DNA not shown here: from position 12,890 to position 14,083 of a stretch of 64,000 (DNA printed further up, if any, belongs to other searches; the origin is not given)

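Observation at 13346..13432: Thioesterase nucleophile elbow reads GxCxG, and the usual Asp position reads Asn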

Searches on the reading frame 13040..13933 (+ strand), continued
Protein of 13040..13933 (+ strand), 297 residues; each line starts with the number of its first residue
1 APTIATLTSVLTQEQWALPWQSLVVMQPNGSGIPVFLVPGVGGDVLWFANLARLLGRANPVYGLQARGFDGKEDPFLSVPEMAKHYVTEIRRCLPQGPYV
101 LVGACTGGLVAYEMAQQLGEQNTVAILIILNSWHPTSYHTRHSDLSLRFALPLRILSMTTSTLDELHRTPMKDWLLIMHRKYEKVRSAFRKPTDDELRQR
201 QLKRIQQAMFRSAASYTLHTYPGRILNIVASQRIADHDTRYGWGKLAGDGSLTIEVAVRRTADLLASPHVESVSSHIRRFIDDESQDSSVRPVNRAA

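Call 23: fold_search(model_id=the predicted structure, library=pdb)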
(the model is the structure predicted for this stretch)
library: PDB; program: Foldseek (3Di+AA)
matches with E <= 10: 1739; with E <= 0.001: 874
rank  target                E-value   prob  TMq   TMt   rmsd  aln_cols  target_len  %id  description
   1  7crn_C                2.1e-15  1.00  0.66  0.69  11.1       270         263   24  The Functional Characterization and Crystal Structure of the Bifunctional Thioesterase Catalyzing Epimerization and Cy (released 2021-08-18)
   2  7crn_A                2.3e-15  1.00  0.64  0.67  11.1       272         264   23  The Functional Characterization and Crystal Structure of the Bifunctional Thioesterase Catalyzing Epimerization and Cy (released 2021-08-18)
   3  7dxo_A                4.2e-15  1.00  0.66  0.70  11.2       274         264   23  The mutant of bifunctional thioesterase catalyzing epimerization and cyclization (released 2022-01-26)
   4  4zxh                  1.4e-14  1.00  0.68  0.16   8.6       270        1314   17  Crystal Structure of holo-AB3403 a four domain nonribosomal peptide synthetase from Acinetobacter Baumanii (released 2015-12-30)
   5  9f7b                  1.6e-14  1.00  0.65  0.62  10.1       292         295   20  Thioesterase domain (GbnD6 TE domain) from the gladiolin PKS (released 2025-05-14)
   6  6ecf_C                7.3e-14  1.00  0.59  0.64   9.3       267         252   20  Vlm2 thioesterase domain with genetically encoded 2,3-diaminopropionic acid bound with a dodecadepsipeptide, space gro (released 2018-12-12)
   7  6ojc                  1.2e-13  1.00  0.63  0.78   7.6       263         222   23  A high-resolution crystal structure of NocB thioesterase domain from Nocardicin cluster (released 2019-09-11)
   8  6ojd_D                2.5e-13  1.00  0.63  0.78   7.0       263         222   22  A high-resolution crystal structure of covalent complex of NocB thioesterase domain with fluorophosphonate nocardicin  (released 2019-09-11)
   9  6ojd_A                2.5e-13  1.00  0.64  0.77   6.7       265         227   22  A high-resolution crystal structure of covalent complex of NocB thioesterase domain with fluorophosphonate nocardicin  (released 2019-09-11)
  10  7r0x                  2.8e-13  1.00  0.64  0.60   9.3       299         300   20  Structure of the branching thioesterase from oocydin biosynthesis (released 2022-08-10)
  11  8q0t_B                4.7e-13  1.00  0.64  0.66   9.3       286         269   17  Identification and optimisation of novel inhibitors of the Polyketide synthetase 13 thioesterase domain with antituber (released 2023-11-22)
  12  6ecf_B                5.0e-13  1.00  0.62  0.68   9.7       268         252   19  Vlm2 thioesterase domain with genetically encoded 2,3-diaminopropionic acid bound with a dodecadepsipeptide, space gro (released 2018-12-12)
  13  5v3x_B                5.6e-13  1.00  0.64  0.66   9.4       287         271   17  Crystal Structure of Mtb Pks13 Thioesterase domain in complex with inhibitor TAM1 (released 2017-07-05)
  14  6ece_A                5.6e-13  1.00  0.61  0.66   8.8       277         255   19  Vlm2 thioesterase domain with genetically encoded 2,3-diaminopropionic acid bound with a dodecadepsipeptide, space gro (released 2018-12-12)
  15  5v3x_A                6.3e-13  1.00  0.66  0.67   9.2       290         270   18  Crystal Structure of Mtb Pks13 Thioesterase domain in complex with inhibitor TAM1 (released 2017-07-05)
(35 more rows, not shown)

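Call 24: search_solved_structures(query=A1, max_evalue=0.00001, show_alignments=5)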
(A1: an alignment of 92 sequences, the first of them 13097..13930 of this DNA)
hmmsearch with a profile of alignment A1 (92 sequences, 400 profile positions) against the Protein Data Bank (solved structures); distinct sequences matched with E-value up to 0.00001: 114 (the best 60 are shown).
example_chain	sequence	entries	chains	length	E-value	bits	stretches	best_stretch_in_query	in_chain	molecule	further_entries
4zxh_A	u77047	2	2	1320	6.6e-85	288.9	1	3-385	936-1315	ABBFA_003403 | Tyrocidine synthetase 3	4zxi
6mfz_A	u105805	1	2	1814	1.3e-60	208.9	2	3-118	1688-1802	Linear gramicidin synthase subunit A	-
9be3_A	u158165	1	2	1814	1.7e-60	208.5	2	3-118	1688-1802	Linear gramicidin synthase subunit A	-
9meh_A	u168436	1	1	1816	1.7e-60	208.5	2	3-118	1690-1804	Linear gramicidin synthase subunit A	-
9be4_A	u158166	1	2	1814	1.4e-59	205.5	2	3-118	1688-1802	Linear gramicidin synthase subunit A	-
9lcq_A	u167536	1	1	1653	2e-51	178.6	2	3-115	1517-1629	PvdL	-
9lcp_A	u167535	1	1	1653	2e-51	178.6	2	3-115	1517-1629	PvdL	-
9lco_A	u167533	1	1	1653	1.7e-50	175.6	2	3-115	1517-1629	PvdL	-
5ja1_A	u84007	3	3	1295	2e-49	172.1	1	2-248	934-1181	Enterobactin synthase component F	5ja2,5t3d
2vsq_A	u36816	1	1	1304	8.8e-49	170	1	3-248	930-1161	SURFACTIN SYNTHETASE SUBUNIT 3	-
7crn_A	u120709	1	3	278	6.8e-47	163.8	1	123-387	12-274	Non-ribosomal peptide synthetase 4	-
7dxo_A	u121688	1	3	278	3.2e-46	161.5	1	123-387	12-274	Non-ribosomal peptide synthetase 4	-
2roq_A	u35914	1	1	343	1e-41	146.7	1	39-248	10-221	Enterobactin synthetase component F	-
3tej_A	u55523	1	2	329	1.2e-40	143.2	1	42-248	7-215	Enterobactin synthase component F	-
9bfd_B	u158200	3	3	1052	2e-38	135.9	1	3-119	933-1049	Tyrocidine synthase 2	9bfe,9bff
9f7b_A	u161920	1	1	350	1.1e-24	90.6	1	128-339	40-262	3-hydroxyacyl-[acyl-carrier-protein] dehydratase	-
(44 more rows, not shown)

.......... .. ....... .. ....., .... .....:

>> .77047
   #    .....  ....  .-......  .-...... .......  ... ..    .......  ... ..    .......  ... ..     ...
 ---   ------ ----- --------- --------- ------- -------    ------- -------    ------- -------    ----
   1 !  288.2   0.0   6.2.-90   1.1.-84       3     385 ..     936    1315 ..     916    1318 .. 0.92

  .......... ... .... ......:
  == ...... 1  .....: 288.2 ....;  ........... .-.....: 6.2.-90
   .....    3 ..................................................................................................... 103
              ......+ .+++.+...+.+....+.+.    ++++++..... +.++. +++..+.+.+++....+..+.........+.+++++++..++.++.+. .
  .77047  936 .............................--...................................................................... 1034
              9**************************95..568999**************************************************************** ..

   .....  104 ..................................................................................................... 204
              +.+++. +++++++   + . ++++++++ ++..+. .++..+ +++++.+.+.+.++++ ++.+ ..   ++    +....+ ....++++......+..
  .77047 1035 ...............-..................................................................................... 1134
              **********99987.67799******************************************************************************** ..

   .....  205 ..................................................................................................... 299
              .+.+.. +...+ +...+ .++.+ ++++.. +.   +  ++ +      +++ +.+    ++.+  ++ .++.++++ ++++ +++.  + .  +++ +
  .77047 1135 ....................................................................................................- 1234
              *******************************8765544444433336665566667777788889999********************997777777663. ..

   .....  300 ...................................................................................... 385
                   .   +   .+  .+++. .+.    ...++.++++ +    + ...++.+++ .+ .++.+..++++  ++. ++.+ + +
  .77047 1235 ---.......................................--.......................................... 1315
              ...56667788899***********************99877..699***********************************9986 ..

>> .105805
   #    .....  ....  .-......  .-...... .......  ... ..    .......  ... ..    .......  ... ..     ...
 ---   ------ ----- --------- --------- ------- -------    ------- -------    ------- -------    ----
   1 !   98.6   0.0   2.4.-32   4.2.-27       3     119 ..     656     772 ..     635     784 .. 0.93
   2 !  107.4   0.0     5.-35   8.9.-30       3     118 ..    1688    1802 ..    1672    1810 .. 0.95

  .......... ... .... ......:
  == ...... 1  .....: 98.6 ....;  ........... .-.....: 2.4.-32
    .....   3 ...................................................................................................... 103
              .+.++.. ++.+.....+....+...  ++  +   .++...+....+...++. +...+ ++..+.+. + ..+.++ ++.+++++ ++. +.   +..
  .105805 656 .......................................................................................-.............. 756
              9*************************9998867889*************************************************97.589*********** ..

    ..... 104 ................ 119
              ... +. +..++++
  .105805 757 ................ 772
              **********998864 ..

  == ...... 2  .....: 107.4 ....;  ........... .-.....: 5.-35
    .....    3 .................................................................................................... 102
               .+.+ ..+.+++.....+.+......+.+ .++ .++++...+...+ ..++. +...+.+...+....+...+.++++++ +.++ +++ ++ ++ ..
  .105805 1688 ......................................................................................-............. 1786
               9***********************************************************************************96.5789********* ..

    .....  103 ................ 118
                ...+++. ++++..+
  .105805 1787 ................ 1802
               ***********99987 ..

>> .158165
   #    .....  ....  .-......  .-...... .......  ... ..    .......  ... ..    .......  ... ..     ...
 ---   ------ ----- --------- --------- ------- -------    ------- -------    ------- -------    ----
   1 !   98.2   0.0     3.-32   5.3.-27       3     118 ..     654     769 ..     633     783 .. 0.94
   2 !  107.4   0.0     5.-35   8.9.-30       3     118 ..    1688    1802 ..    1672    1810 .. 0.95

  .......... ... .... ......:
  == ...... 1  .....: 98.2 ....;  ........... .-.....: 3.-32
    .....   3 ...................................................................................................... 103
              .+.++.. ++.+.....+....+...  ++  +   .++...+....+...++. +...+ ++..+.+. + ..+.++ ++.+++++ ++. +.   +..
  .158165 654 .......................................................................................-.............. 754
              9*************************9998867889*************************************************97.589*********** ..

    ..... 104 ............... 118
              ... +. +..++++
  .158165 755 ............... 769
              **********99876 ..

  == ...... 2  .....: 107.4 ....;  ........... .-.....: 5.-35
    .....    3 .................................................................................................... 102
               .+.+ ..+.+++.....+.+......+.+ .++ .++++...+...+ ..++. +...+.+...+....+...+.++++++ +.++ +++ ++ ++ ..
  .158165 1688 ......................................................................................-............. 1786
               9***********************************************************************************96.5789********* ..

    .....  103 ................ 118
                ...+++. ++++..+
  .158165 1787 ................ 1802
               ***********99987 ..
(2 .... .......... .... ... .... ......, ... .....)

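Call 32: find_related_loci(query=A2, collection=genome_contigs, flank=10000)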
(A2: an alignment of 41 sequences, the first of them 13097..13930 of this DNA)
Query A2 (278 aa) in genome_contigs; peptide patterns used: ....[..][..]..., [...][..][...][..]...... (x = any residue, [..] = any of these).
158 stretches matched a pattern; 154 encode a relative of the query (tblastn E <= 1e-3); the best 80 are kept; 80 distinct loci.
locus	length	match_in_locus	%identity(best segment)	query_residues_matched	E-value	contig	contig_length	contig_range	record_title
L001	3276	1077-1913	83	1-278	1e-163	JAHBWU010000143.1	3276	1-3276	MAG: Nitrospira sp. isolate ACE_NIT13 NIT13_143, whole genome shotgun sequence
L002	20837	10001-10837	74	1-278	5e-138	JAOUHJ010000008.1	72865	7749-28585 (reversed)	MAG: Nitrospira sp. isolate 4_1_May_SF_Bin59 4_1_May_SF_Bin59_scaffold_103_c1, whole genome shotgun sequence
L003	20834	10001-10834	64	1-278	2e-120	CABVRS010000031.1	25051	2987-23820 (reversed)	MAG: uncultured Nitrospira sp. isolate Nitrospira sp. RBC083 genome assembly, contig: MAG083_31, whole genome shotgun se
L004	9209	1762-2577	64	1-273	2e-114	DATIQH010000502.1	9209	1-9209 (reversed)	MAG TPA_asm: Nitrospiraceae bacterium isolate SMAG_U15872 k141_291389, whole genome shotgun sequence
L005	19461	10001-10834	61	1-278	1e-113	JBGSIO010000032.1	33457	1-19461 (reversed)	MAG: Nitrospira sp. isolate JTS-AC133 k141_3782860, whole genome shotgun sequence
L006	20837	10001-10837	62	1-278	1e-113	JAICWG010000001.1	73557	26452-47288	MAG: Nitrospira sp. isolate LS_FP_2_bin.31 k141_2043866_length_73557_cov_16.2217, whole genome shotgun sequence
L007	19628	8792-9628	62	1-278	5e-113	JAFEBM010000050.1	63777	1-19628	MAG: Nitrospira sp. isolate CTRL-LIN-TMP-bin1 Nitrospira-sp.-TMP-bin1__50__length-63777, whole genome shotgun sequence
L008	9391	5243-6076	63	2-278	3e-112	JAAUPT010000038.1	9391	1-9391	MAG: Nitrospira sp. isolate RL_2_10 NODE_1283_length_9391_cov_1.726468, whole genome shotgun sequence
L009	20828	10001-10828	61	1-276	7e-110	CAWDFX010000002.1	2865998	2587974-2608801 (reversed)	MAG: uncultured Nitrospiraceae bacterium isolate MFD06229.bin.1.58 genome assembly, contig: contig_701, whole genome sho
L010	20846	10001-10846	59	1-278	2e-106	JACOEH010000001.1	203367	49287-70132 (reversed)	MAG: Nitrospira sp. isolate S1bin.12 NODE_64_length_203367_cov_34.979765, whole genome shotgun sequence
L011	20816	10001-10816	60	1-272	1e-105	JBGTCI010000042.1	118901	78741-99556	MAG: Nitrospiraceae bacterium isolate JTS-RE116 k141_3321692, whole genome shotgun sequence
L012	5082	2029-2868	56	1-278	9e-106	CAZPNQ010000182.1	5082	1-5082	MAG TPA_asm: uncultured Nitrospira sp. isolate SRP302895_co1_110 genome assembly, contig: NODE_35548_length_5082_cov_9.6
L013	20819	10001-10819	59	1-273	1e-105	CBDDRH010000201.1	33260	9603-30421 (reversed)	uncultured bacterium isolate s14_5 genome assembly, contig: k141_231311, whole genome shotgun sequence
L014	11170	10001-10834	56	1-278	4e-105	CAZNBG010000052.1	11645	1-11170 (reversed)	MAG TPA_asm: uncultured Nitrospira sp. isolate binchicken_co185_85 genome assembly, contig: NODE_8938_length_11645_cov_3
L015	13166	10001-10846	59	1-278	4e-105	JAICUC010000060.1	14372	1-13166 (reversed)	MAG: Nitrospira sp. isolate GZL_ISSM_2_bin.53 k141_4514044_length_14372_cov_13.9337, whole genome shotgun sequence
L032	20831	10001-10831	51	1-272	6e-87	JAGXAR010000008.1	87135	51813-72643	MAG: Nitrospirae bacterium isolate REEB81 contig-150_188, whole genome shotgun sequence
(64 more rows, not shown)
